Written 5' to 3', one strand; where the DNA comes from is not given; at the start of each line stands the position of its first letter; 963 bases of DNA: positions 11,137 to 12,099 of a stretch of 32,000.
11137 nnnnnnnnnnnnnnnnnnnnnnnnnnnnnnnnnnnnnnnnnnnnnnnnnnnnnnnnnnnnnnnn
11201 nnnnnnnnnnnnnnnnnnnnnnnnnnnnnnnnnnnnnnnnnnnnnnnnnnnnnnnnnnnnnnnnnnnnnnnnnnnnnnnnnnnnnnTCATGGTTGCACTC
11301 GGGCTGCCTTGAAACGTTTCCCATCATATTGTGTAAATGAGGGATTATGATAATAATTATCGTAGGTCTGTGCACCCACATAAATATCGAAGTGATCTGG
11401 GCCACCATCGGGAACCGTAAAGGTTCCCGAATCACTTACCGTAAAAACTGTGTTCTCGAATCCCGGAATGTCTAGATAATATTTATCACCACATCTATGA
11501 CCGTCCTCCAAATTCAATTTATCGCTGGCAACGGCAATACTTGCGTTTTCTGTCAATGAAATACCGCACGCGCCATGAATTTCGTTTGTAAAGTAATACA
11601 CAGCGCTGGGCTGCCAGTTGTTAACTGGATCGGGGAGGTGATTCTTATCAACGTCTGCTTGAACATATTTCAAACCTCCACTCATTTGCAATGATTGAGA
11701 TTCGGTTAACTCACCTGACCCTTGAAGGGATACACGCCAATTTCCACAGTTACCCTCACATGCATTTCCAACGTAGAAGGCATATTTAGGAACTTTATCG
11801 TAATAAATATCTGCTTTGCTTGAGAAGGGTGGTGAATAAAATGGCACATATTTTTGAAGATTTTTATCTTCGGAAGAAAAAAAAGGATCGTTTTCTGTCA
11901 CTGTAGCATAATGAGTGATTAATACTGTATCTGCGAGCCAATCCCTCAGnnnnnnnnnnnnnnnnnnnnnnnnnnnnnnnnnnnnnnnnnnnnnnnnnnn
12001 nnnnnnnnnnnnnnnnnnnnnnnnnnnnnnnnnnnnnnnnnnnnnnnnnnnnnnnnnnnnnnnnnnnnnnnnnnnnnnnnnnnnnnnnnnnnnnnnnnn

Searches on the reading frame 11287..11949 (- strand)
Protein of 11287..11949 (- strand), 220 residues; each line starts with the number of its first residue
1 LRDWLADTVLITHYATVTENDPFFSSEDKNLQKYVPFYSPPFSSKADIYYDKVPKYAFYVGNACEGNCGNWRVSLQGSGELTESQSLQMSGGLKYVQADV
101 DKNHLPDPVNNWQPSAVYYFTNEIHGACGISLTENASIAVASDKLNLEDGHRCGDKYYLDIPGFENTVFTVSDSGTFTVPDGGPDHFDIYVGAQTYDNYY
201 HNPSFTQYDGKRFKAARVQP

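Call 31: search_solved_structures(query=window:11287-11949:-, max_evalue=1, show_alignments=1)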
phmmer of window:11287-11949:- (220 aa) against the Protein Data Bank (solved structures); distinct sequences matched with E-value up to 1: 1.
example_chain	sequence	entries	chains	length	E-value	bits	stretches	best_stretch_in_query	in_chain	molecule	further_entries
6sau_A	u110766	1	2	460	0.27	14.3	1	90-143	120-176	alpha amylase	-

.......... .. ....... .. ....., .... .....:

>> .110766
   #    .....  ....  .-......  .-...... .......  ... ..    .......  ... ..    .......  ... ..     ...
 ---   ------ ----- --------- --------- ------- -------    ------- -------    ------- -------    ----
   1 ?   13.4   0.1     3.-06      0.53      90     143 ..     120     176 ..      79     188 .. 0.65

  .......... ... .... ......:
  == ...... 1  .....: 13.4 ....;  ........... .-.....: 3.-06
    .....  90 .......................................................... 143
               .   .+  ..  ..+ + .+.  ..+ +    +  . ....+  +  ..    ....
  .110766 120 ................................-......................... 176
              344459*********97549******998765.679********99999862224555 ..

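Call 47: find_homologous_proteins(query=window:11287-11949:-, max_evalue=0.001)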
Query window:11287-11949:- (220 aa): 6 proteins with E <= 0.001 among 63 candidates.
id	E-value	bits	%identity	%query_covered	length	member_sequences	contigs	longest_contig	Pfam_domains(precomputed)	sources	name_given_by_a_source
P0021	1.8e-150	517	100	100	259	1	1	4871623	-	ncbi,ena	-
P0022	4.3e-71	258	54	100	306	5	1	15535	-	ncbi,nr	ncbi:MAG TPA: hypothetical protein PLT26_14855 [Anaerolineaceae bacterium]|nr:hypothetical protein [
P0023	4.5e-69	251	65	77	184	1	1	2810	-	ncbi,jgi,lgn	-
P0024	5.9e-67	244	53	100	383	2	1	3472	-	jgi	jgi:hypothetical protein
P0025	7.8e-45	172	61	60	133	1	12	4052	-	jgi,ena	-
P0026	1.7e-33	135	54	59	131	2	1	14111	-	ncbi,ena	-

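Call 48: find_encoding_contigs(protein=P0021, flank=10000, max_places=3)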
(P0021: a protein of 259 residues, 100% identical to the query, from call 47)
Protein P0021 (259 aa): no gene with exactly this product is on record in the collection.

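Call 50: list_cluster_members(proteins=[P0021, P0022])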
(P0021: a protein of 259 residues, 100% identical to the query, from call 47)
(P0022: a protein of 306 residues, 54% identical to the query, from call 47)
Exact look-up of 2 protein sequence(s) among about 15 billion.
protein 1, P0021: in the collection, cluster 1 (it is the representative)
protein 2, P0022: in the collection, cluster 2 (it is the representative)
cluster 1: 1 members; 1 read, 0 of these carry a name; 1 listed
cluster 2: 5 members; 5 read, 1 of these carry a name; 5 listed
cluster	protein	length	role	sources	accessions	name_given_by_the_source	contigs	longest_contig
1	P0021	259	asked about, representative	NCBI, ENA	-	-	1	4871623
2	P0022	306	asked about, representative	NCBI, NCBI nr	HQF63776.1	MAG TPA: hypothetical protein PLT26_14855 [Anaerolineaceae bacterium] | hypothetical protein [Anaerolineaceae bacterium]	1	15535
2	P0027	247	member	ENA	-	-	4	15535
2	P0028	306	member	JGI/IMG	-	-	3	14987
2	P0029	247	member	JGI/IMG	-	-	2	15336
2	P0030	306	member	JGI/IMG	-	-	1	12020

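Call 57: predict_structure(alignment_id=A4)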
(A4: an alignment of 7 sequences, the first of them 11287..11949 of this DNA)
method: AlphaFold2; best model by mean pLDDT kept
length: 220 residues; sequences in the alignment: 7
mean_pLDDT: 50.2   pTM: 0.47
mean pLDDT of the five models: 50.2, 48.2, 42.3, 39.5, 39.5
residues with pLDDT >= 90: 2; 70-90: 51; 50-70: 41; < 50: 126
segments of 3 or more residues with pLDDT < 50: 1-122, 191-193
pLDDT, mean of each block of 10 residues (from residue 1): 27 26 33 37 39 32 30 25 26 38 41 41 63 75 79 87 84 66 61 52 62 77
secondary structure, 60 per line:
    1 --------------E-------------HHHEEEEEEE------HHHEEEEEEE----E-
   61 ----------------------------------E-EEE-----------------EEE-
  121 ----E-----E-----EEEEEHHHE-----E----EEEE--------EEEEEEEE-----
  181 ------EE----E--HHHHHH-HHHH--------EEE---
elements in order: E32-38 E48-54 E97-99 E117-119 E137-141 E156-159 E168-175 H196-201 H203-206 E215-217

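Call 60: fold_search(model_id=the predicted structure, library=pdb)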
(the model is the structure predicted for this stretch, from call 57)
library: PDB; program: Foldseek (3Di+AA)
matches with E <= 10: 27; with E <= 0.001: 0
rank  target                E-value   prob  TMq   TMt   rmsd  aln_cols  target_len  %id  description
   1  3czb_B                1.9e-01  0.47  0.21  0.15   6.0        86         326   24  Crystal structure of putative transglycosylase from Caulobacter crescentus (released 2008-06-10)
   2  2ae0                  2.4e-01  0.77  0.23  0.16   6.0        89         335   19  Crystal structure of MltA from Escherichia coli reveals a unique lytic transglycosylase fold (released 2005-10-04)
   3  2g5d                  2.7e-01  0.63  0.27  0.17   5.4       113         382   13  Crystal structure of MltA from Neisseria gonorrhoeae Monoclinic form (released 2006-03-21)
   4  2gae                  2.9e-01  0.69  0.22  0.15   6.1        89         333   19  Crystal structure of MltA from E. coli (released 2006-05-09)
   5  2pi8_A                3.4e-01  0.44  0.23  0.16   8.6       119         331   17  Crystal structure of E. coli MltA with bound chitohexaose (released 2007-05-08)
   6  2pi8_B                4.6e-01  0.44  0.21  0.15   6.6       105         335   14  Crystal structure of E. coli MltA with bound chitohexaose (released 2007-05-08)
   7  2pi8_C                4.9e-01  0.60  0.23  0.16   4.9        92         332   18  Crystal structure of E. coli MltA with bound chitohexaose (released 2007-05-08)
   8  2pic                  5.5e-01  0.30  0.25  0.18   6.6       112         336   15  E. coli lytic transglycosylase MltA-D308A in apo-2 form (released 2007-05-08)
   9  2pjj                  5.8e-01  0.57  0.23  0.16   6.0        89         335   18  E. coli lytic transglycosylase MltA-D308A in apo-1 form (released 2007-05-08)
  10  5h4u_A                6.9e-01  0.11  0.21  0.22  12.1       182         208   13  Crystal structure of cellulase from Antarctic springtail, Cryptopygus antarcticus (released 2017-03-22)
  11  3eng_A                6.9e-01  0.11  0.19  0.19   9.6       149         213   14  STRUCTURE OF ENDOGLUCANASE V CELLOBIOSE COMPLEX (released 1997-06-16)
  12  3suj                  2.7e+00  0.10  0.19  0.29   6.7        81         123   11  Crystal structure of cerato-platanin 1 from M. perniciosa (MpCP1) (released 2012-07-11)
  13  3j96_C                4.8e+00  0.05  0.18  0.07   9.0       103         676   10  Structure of 20S supercomplex determined by single particle cryoelectron microscopy (State I) (released 2015-01-28)
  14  8k38_A                5.7e+00  0.01  0.15  0.08  14.6       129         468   13  The structure of bacteriophage lambda portal-adaptor (released 2023-11-15)
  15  7zan_B                6.4e+00  0.01  0.11  0.18  19.0       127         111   12  Crystal Structure of human IL-17A in complex with IL-17RA and IL-17RC (released 2022-10-12)
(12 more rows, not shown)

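Call 65: search_protein_representatives(alignment_id=A4)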
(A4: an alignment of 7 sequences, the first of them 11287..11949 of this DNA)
Query: 7 sequences, 220 profile positions. Proteins with E-value up to 0.001 (for the whole library): 43; up to 1e-10: 25; up to 1e-30: 10. The best 43 are listed.
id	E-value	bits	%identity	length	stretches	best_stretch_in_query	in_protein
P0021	1.9e-115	400.6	-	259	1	2-220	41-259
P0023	5.4e-89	314.1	-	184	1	49-220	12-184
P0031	8.6e-63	228.4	-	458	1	2-219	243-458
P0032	1.8e-61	224.1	-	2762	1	3-220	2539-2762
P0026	7.8e-55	202.4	-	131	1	86-220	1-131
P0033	2.8e-52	194.0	-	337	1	2-218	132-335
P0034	1.5e-50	188.3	-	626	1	1-220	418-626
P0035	4.5e-44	167.2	-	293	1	3-220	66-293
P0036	3.9e-42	160.8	-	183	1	46-220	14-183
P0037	2.6e-36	141.8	-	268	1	2-219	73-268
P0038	1.4e-28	116.5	-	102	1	124-220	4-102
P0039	7.9e-25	104.3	-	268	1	2-218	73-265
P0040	1.4e-24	103.4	-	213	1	27-196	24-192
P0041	2.1e-23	99.6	-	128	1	95-218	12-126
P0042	2.3e-23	99.5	-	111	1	111-220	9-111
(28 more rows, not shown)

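Call 68: search_protein_families(library=pfam, alignment_id=A5, max_evalue=0.01)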
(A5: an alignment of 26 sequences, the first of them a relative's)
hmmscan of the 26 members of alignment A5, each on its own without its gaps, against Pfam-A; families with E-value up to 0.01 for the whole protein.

A. member 1, P0031 (458 aa): 0 families

B. families by the number of members that match (of 26 scanned): 5 families
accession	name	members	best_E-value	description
PF06725.17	3D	2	4.6e-08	3D domain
PF05593.20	RHS_repeat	1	4.8e-10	RHS Repeat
PF25023.1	TEN_YD-shell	1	0.0002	Teneurin YD-shell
PF22514.2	EXPB1_D1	1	0.00047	EXPB1-like domain 1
PF03527.20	RHS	1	0.0044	RHS protein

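Call 69: find_encoding_contigs(protein=P0022, flank=10000, max_places=2)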
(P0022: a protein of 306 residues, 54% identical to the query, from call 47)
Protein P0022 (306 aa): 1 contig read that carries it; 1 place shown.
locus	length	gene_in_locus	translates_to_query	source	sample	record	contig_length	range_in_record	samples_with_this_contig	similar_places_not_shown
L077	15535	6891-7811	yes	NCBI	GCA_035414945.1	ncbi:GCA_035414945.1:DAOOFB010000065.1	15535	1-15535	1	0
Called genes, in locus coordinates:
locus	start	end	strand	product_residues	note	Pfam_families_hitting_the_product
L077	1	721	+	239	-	PF00589:Phage_integrase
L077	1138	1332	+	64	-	-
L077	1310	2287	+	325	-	-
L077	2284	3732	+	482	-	PF08662:eIF2A (faint), PF23389:Beta-prop_WDR19_1st (faint), PF23381:Beta-prop_IFT122_1st (weak), PF24817:WD40_WDHD1_1st (faint), PF24797:Beta-prop_WDR35_TULP_N (faint), PF12894:ANAPC4_WD40 (faint), PF26550:Tricorn_2nd, PF25174:Beta-prop_THOC3 (weak)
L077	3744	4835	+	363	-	PF07676:PD40 (faint)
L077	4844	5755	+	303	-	-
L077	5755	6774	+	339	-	PF00930:DPPIV_N (faint), PF26550:Tricorn_2nd, PF14583:Pectate_lyase22 (faint), PF26549:Tricorn_N, PF07676:PD40 (weak), PF26550:Tricorn_2nd (weak), PF26549:Tricorn_N (weak), PF07676:PD40 (weak), +2 more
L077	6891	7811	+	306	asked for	-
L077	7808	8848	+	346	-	PF23414:Beta-prop_EML_2 (weak), PF25174:Beta-prop_THOC3 (faint), PF25460:Beta-prop_Aladin (faint), PF26550:Tricorn_2nd, PF23381:Beta-prop_IFT122_1st (faint), PF26549:Tricorn_N, PF00930:DPPIV_N (faint), PF07676:PD40 (weak)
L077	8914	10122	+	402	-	PF07494:Reg_prop (faint)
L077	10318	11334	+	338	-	-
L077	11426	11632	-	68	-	-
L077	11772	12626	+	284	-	PF07676:PD40 (faint), PF26550:Tricorn_2nd (weak)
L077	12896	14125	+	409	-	PF26550:Tricorn_2nd (faint)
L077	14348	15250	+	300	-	PF26550:Tricorn_2nd (weak), PF00930:DPPIV_N (faint), PF25174:Beta-prop_THOC3 (faint), PF26549:Tricorn_N, PF07676:PD40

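Call 79: search_protein_families(library=ncbifam, proteins=[P0024, P0031, P0034, P0032], max_evalue=0.1)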
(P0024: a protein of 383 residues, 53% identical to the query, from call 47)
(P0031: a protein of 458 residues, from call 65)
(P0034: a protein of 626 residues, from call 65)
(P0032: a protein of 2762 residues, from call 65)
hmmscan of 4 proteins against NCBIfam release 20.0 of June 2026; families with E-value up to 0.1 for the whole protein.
P0024 (383 aa): 2 families
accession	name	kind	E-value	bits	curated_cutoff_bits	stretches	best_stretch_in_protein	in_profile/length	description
NF058595.1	invert_tail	domain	1.8e-06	28.3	37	1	43-132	9-88/113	lipo-invert putative C-terminal anchoring domain-containing protein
TIGR03696.1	Rhs_assc_core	domain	0.0018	18.8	32.5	1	17-61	16-61/76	RHS repeat-associated core domain-containing protein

P0031 (458 aa): 3 families
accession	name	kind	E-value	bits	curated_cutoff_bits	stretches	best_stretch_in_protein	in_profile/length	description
TIGR03696.1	Rhs_assc_core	domain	1e-09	38.7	32.5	1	74-124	1-49/76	RHS repeat-associated core domain-containing protein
NF058595.1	invert_tail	domain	4.9e-06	26.9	37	1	127-200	23-88/113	lipo-invert putative C-terminal anchoring domain-containing protein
NF041261.1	RHS_core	equivalog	0.00059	17.7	2000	1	56-123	1166-1234/1261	RHS element core protein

P0034 (626 aa): 5 families
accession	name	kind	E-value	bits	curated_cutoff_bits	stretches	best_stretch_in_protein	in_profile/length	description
TIGR01643.1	YD_repeat_2x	repeat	3.7e-07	30.4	15.8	1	91-116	1-25/42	YD repeat-containing protein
TIGR03696.1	Rhs_assc_core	domain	6.9e-06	26.5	32.5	1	247-306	1-60/76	RHS repeat-associated core domain-containing protein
NF041261.1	RHS_core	equivalog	7.2e-06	24.1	2000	1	41-216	513-675/1261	RHS element core protein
NF041659.1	Papain_Inhib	equivalog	0.014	15.4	150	1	524-553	40-69/130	cysteine/serine endopeptidase inhibitor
NF058595.1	invert_tail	domain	0.05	13.9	37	0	299-374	20-88/113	lipo-invert putative C-terminal anchoring domain-containing protein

P0032 (2762 aa): 4 families
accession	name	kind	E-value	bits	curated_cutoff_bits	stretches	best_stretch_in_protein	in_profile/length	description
TIGR01643.1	YD_repeat_2x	repeat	1.3e-147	475.1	15.8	24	1413-1454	1-42/42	YD repeat-containing protein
NF041261.1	RHS_core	equivalog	6.9e-89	299.1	2000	7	1501-1716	459-666/1261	RHS element core protein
NF047640.1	gliding_AgmC_N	equivalog_domain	5e-07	29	275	1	410-615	174-412/412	adventurous gliding motility protein AgmC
TIGR03696.1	Rhs_assc_core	domain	0.00022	21.6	32.5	1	2382-2441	1-60/76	RHS repeat-associated core domain-containing protein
